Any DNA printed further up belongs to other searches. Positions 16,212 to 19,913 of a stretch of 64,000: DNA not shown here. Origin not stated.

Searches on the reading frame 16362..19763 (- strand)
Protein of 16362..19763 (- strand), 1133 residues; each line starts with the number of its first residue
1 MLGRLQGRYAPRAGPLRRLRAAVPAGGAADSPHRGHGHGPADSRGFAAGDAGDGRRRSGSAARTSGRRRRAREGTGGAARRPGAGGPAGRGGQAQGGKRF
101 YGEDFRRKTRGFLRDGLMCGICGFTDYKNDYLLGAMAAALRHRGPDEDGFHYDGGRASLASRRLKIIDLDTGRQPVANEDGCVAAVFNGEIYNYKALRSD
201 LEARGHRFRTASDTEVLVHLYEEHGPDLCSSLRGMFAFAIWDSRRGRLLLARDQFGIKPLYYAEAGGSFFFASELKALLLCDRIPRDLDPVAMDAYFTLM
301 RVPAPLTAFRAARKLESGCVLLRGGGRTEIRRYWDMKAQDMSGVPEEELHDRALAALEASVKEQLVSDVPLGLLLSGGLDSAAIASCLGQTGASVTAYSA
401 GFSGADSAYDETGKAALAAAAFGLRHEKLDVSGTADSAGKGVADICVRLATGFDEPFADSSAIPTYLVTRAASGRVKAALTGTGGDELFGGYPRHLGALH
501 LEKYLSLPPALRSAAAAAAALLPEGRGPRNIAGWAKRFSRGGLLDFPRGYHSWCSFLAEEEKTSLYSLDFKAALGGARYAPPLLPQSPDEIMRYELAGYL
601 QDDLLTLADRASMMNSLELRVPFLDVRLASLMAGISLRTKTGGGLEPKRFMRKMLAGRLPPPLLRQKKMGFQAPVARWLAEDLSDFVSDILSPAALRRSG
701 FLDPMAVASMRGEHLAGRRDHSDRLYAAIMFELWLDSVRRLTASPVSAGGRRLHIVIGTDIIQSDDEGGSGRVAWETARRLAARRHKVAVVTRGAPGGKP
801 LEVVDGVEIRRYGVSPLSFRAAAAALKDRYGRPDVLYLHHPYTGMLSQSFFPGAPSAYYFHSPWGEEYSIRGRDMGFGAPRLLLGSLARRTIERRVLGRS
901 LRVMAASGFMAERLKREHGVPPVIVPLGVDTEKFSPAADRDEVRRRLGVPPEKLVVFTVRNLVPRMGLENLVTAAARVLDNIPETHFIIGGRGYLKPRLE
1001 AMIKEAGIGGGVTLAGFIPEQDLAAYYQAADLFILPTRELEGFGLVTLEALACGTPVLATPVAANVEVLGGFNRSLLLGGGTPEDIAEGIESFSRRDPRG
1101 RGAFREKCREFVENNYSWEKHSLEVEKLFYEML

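Call 70: search_protein_families(library=pfam, proteins=[window:16362-19763:-], max_evalue=0.0001)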
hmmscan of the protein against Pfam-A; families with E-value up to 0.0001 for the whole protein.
window:16362-19763:- (1133 aa): 9 families
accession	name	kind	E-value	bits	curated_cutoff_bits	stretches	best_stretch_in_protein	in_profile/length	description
PF00733.27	Asn_synthase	-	2.2e-74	251.7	21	1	355-735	4-353/354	Asparagine synthase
PF13537.11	GATase_7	-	5e-48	162.6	25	1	162-279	2-122/123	Glutamine amidotransferase domain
PF13522.11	GATase_6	-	9.7e-41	139.3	27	1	146-274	2-130/130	Glutamine amidotransferase domain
PF00534.26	Glycos_transf_1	-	5.3e-32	111.1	26.4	1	939-1116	1-170/172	Glycosyl transferases group 1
PF13692.12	Glyco_trans_1_4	-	2.8e-25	89.7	27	1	955-1092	3-138/142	Glycosyl transferases group 1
PF13439.12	Glyco_transf_4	-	4.3e-23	82.6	28.5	1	768-933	2-170/170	Glycosyltransferase Family 4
PF13579.12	Glyco_trans_4_4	-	9.2e-15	55.8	29.7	1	768-926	1-156/158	Glycosyl transferase 4-like domain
PF20706.3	GT4-conflict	-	2.4e-09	37.1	26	1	768-1059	12-310/385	Family 4 Glycosyltransferase in conflict systems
PF13524.12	Glyco_trans_1_2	-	1e-06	29.2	25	1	979-1120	9-137/144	Glycosyl transferase-like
